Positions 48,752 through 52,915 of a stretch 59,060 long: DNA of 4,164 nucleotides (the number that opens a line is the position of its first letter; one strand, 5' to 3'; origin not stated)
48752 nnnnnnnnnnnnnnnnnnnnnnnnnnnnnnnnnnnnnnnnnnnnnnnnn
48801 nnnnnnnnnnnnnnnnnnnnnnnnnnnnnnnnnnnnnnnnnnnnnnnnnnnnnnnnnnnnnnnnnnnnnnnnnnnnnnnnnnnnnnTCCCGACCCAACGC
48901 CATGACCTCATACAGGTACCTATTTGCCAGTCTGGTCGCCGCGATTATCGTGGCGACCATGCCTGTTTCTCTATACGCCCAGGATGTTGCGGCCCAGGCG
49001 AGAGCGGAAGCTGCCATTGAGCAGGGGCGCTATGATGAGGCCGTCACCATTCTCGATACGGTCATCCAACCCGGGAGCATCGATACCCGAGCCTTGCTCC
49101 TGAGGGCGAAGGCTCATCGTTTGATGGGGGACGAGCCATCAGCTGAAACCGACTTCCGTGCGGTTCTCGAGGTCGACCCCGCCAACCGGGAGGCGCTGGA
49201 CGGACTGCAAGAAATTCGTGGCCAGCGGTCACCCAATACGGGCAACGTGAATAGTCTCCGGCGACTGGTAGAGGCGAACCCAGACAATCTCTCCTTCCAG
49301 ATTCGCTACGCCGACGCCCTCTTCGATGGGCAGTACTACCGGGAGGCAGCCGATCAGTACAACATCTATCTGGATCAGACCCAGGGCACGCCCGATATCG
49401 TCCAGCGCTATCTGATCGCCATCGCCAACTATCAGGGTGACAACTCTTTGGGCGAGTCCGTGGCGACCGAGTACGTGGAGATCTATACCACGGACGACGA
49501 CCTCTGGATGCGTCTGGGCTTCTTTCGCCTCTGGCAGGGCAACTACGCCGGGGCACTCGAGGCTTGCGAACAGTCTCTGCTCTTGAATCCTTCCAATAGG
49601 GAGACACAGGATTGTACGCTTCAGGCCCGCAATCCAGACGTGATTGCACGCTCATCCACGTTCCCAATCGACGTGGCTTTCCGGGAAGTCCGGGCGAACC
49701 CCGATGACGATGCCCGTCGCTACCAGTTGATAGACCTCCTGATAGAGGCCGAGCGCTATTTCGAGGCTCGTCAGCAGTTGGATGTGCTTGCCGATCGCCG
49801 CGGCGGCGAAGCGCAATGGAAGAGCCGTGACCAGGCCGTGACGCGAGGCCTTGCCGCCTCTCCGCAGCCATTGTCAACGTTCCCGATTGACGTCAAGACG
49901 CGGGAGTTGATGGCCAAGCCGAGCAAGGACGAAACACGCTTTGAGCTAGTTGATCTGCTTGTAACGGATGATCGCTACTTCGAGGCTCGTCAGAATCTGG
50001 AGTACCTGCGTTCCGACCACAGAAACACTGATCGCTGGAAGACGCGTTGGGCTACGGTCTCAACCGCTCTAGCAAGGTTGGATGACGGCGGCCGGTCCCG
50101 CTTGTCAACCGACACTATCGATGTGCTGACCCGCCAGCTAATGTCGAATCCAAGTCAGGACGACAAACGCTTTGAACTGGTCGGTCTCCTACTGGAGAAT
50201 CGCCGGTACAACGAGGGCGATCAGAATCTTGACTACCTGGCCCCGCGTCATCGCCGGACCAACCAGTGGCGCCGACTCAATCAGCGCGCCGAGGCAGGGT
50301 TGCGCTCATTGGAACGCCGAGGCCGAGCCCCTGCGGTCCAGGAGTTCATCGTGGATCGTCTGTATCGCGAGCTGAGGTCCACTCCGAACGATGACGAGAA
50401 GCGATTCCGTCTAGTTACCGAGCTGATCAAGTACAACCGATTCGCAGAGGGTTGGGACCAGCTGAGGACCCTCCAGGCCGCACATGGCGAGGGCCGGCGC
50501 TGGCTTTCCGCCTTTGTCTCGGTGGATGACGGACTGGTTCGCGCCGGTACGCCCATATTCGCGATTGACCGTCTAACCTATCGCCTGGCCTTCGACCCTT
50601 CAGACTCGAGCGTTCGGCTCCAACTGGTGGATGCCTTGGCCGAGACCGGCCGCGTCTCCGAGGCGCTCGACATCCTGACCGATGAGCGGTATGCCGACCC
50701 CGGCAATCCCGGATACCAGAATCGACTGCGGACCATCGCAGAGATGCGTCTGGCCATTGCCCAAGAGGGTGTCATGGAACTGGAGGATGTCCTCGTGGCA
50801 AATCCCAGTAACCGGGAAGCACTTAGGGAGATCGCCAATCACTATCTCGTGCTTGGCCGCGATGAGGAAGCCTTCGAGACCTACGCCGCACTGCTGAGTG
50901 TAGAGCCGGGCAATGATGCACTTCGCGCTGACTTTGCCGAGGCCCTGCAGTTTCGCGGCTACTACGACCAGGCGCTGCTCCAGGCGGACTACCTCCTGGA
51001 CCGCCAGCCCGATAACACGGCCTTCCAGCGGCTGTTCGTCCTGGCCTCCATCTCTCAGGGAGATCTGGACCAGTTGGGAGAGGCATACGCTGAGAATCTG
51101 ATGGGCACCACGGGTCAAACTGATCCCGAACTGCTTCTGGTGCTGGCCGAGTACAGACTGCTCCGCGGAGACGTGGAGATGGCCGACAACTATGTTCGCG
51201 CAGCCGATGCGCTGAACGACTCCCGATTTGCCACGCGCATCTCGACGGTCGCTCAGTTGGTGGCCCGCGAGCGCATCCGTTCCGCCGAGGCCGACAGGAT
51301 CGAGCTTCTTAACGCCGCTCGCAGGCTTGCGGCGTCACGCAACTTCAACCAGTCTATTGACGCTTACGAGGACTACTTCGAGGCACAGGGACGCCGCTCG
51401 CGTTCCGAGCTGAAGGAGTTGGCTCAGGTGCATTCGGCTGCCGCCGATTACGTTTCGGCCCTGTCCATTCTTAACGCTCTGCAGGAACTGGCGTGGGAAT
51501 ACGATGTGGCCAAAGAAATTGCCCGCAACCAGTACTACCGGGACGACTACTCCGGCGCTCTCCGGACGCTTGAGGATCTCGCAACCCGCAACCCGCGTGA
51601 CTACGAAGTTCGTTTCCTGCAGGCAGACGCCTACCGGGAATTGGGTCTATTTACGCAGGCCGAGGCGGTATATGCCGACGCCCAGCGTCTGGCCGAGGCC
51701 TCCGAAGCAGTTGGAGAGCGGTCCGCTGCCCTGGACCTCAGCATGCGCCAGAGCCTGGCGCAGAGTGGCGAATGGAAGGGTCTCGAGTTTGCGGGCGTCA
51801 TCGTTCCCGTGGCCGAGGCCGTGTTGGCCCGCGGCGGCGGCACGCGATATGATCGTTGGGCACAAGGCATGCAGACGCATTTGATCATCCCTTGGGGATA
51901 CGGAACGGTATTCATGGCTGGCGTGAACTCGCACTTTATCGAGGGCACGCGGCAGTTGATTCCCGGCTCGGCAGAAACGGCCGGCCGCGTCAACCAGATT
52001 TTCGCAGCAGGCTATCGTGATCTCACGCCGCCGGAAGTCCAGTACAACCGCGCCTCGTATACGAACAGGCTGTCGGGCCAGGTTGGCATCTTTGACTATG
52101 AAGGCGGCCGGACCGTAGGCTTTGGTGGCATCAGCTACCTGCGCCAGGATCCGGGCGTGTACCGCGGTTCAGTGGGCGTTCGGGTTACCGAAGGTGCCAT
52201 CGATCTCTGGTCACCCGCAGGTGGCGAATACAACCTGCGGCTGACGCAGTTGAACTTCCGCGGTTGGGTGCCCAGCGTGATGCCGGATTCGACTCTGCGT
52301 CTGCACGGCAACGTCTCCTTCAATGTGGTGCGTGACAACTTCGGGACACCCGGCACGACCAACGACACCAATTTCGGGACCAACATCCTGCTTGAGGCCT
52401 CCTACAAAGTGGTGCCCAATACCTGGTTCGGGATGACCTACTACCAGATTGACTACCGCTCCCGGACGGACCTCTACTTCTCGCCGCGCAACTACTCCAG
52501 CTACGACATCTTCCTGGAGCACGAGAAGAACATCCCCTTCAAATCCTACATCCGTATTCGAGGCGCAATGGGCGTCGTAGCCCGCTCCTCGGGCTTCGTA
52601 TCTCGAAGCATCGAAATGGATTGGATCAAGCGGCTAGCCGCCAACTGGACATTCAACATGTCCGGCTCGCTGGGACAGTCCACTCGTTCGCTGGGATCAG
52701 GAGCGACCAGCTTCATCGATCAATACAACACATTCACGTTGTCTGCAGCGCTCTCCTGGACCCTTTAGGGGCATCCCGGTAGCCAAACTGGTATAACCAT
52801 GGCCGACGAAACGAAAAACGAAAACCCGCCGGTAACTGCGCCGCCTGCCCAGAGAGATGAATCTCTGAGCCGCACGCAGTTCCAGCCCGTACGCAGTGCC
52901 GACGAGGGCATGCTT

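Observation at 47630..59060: Synthase-dependent exopolysaccharide locus with a non-canonical (Pga/Pel/Bcs-hybrid) gene set, truncated by the window edge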

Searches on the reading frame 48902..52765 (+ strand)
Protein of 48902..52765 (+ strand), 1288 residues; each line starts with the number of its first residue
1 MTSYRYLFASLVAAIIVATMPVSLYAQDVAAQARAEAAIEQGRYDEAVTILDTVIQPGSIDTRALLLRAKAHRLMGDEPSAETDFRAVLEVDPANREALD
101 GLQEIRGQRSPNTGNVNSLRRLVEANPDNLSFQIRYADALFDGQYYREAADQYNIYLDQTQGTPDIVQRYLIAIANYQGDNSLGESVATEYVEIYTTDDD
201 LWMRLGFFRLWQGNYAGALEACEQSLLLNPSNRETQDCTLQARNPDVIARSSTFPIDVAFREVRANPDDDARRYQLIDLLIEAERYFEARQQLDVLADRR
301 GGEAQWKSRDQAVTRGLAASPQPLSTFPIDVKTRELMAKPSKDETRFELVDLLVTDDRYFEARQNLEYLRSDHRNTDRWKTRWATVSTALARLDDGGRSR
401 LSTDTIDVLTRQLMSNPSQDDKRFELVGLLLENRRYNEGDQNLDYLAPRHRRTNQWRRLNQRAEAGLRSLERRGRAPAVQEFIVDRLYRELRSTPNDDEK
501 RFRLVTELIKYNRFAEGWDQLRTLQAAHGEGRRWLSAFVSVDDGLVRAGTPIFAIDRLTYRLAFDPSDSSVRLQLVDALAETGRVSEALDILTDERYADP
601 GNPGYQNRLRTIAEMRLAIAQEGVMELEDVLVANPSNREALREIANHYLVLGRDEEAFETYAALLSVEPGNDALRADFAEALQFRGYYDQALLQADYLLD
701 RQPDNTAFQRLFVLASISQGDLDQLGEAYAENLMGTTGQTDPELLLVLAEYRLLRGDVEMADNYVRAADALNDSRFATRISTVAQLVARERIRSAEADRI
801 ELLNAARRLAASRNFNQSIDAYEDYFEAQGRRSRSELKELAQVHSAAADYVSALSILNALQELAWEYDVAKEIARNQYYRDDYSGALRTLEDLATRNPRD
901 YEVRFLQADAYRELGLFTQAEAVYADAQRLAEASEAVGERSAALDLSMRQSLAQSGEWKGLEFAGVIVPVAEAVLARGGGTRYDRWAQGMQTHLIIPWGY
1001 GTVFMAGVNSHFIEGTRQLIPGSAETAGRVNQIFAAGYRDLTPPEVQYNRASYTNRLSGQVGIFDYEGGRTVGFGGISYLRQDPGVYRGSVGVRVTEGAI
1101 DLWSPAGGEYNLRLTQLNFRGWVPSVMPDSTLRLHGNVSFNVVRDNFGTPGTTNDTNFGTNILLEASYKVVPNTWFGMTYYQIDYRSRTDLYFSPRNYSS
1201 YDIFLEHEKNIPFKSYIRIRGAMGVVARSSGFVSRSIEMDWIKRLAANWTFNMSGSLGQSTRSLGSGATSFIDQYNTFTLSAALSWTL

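Call 4: search_protein_families(library=pfam, proteins=[window:48902-52765:+], max_evalue=0.1)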
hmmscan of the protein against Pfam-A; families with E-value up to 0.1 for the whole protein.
window:48902-52765:+ (1288 aa): 20 families
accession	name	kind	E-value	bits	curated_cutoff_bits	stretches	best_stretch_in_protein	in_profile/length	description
PF14559.12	TPR_19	-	8.1e-25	87.4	25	5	881-931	5-55/68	Tetratricopeptide repeat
PF14561.12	TPR_20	-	2.7e-18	66.5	25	1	112-162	4-54/90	Tetratricopeptide repeat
PF13432.12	TPR_16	-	5.3e-15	56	32.7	4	873-932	3-62/65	Tetratricopeptide repeat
PF13428.12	TPR_14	-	6e-15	54.7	23.5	1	639-680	2-43/44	Tetratricopeptide repeat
PF00515.34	TPR_1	-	8.9e-12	44.7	27.8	1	201-232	3-34/34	Tetratricopeptide repeat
PF13181.12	TPR_8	-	1.4e-10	40.9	25.7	0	902-932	2-32/34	Tetratricopeptide repeat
PF07719.23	TPR_2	-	3.2e-07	30.4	27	1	201-232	3-34/34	Tetratricopeptide repeat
PF23914.1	TPR_CcmH_CycH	-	3.9e-07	30.5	42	0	198-236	49-87/158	Cytochrome c-type biogenesis protein H TPR domain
PF13174.12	TPR_6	-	1.1e-06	29.3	26.3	0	35-56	7-28/33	Tetratricopeptide repeat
PF13431.12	TPR_17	-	1.4e-05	25.4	24.4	0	894-921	6-33/34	Tetratricopeptide repeat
PF14863.12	Alkyl_sulf_dimr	-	8.7e-05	23.4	26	0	872-917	74-119/139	Alkyl sulfatase dimerisation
PF22890.2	TPR_EMC2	-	0.00045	20.8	27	1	146-206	34-93/145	EMC2 TPR-like repeat domain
PF03704.23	BTAD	-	0.0046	17.8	22.1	0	553-591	80-118/146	Bacterial transcriptional activator domain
PF25060.1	ARM_TT21_2nd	-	0.0094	15.9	27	0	44-98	204-258/270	Tetratricopeptide repeat protein 21 second ARM domain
PF25064.1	ARM_TT21_5th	-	0.02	15.6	27.8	0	878-933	12-67/117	TT21 fifth ARM repeats domain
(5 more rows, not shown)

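Call 5: search_protein_families(library=ncbifam, proteins=[window:48902-52765:+], max_evalue=0.1)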
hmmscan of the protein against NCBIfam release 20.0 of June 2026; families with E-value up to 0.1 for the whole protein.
window:48902-52765:+ (1288 aa): 13 families
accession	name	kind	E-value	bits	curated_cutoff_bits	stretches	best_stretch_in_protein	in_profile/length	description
TIGR02917.1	PEP_TPR_lipo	equivalog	1.1e-19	69.8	312.2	4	549-768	513-729/899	XrtA/PEP-CTERM system TPR-repeat protein PrsT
NF040959.1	MamA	equivalog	1.4e-15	57.3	200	2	34-155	43-164/204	magnetosome protein MamA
NF052415.1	T3SS_chap_SctY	equivalog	2.7e-13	50.4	70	3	29-90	41-105/106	type III secretion apparatus assembly chaperone SctY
TIGR03939.1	PGA_TPR_OMP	equivalog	2.3e-10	39.4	366.65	3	876-944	404-472/800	poly-beta-1,6 N-acetyl-D-glucosamine export porin PgaA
NF052400.1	M48_BAM_BepA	equivalog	6.2e-08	31.9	570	1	31-176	274-419/483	beta-barrel assembly-enhancing protease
NF011721.1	PRK15174.1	equivalog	1.6e-06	26.6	1200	1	18-193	202-380/656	Vi polysaccharide transport protein VexE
TIGR02521.1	type_IV_pilW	equivalog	0.002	17.7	154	0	74-147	147-223/234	type IV pilus biogenesis/stability protein PilW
NF033762.1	social_mot_Tgl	equivalog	0.0024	17.3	225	1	572-665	34-127/252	social motility TPR repeat lipoprotein Tgl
TIGR02552.1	LcrH_SycD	equivalog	0.0031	17.2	104.8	0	35-97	59-121/136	SycD/LcrH family type III secretion system chaperone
NF053607.1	CHU_0125_OmpA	equivalog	0.0037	15.8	620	0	622-699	37-114/639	CHU_0125 family OmpA-like outer membrane integrity protein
NF011697.0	PRK15117.1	equivalog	0.0093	15.8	195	1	112-180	49-115/211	phospholipid-binding protein MlaC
NF033920.0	C39_PA2778_fam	equivalog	0.056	12.8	150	0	620-694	172-246/255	PA2778 family cysteine peptidase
NF047371.1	FlcA_CTERM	equivalog_domain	0.062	11.7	300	1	738-935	343-541/646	periplasmic flagellar collar protein FlcA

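Call 9: search_solved_structures(query=window:48902-52765:+, max_evalue=0.01)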
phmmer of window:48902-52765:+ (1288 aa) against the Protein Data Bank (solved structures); distinct sequences matched with E-value up to 0.01: 19.
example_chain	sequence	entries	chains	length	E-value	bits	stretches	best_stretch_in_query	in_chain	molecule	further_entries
8ump_A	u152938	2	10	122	1.4e-05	26.6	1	630-709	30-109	T33-ml35-redesigned-TPR-domain-fold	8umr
7obi_A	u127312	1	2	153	4.2e-05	24.9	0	623-706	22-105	CTPR-rv4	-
2r5s_A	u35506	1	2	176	0.00024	22.4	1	567-671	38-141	Uncharacterized protein VP0806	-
6vfh_A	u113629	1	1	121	0.00069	20.9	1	630-711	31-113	T33_dn10A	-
1na0_A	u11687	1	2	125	0.0013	20.1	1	621-706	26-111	designed protein CTPR3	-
6vfj_B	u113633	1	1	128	0.0014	19.9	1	630-711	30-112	I53_dn5B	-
9qhb_A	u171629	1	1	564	0.0014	19.9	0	37-234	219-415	Engineered tetratricopeptide repeat protein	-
6vl6_B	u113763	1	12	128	0.0014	19.9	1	630-710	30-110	T33_dn2B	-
6v8e_A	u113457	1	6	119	0.0016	19.7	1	630-709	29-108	Designed protein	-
8fwd_0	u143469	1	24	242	0.0016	19.7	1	630-840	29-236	O43-rpxdoc-EK1_A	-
9g8o_B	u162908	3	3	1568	0.0016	19.7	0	33-159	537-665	Superkiller complex protein 3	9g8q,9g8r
7qdr_B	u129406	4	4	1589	0.0016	19.7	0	33-159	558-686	Tetratricopeptide repeat protein 37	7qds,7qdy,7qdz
5hrz_A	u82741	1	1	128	0.0036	18.6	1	630-710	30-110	TPR domain protein 1na0C3_3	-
3kd7_A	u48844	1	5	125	0.0045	18.2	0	37-104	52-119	CTPR390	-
8ur5_A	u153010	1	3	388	0.0051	18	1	630-711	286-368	Trimer head HA,Hemagglutinin HA1 chain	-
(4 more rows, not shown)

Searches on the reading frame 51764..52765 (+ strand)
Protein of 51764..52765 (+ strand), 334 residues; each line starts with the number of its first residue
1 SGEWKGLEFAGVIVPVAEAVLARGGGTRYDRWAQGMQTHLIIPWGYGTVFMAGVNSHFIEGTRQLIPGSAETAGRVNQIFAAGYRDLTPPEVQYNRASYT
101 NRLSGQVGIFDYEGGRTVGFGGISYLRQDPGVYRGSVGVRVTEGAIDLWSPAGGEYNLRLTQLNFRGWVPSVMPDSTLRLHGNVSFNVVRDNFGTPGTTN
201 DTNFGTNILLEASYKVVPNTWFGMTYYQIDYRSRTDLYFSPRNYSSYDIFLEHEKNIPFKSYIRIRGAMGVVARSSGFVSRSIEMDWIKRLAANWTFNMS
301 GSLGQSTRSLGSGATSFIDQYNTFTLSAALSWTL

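Call 28: search_solved_structures(query=A4, max_evalue=10)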
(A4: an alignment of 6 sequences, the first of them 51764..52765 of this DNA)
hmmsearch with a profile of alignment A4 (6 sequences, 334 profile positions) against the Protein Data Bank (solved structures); distinct sequences matched with E-value up to 10: 0.

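Call 89: find_homologous_proteins(query=window:51764-52765:+, max_evalue=0.01)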
Query window:51764-52765:+ (334 aa): 2 proteins with E <= 0.01 among 2985 candidates.
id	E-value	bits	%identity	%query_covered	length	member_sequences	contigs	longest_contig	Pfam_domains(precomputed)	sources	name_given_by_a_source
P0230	3.3e-123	429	78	72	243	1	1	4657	-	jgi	jgi:hypothetical protein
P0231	1.6e-119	417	57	100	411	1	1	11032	PF13432.13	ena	-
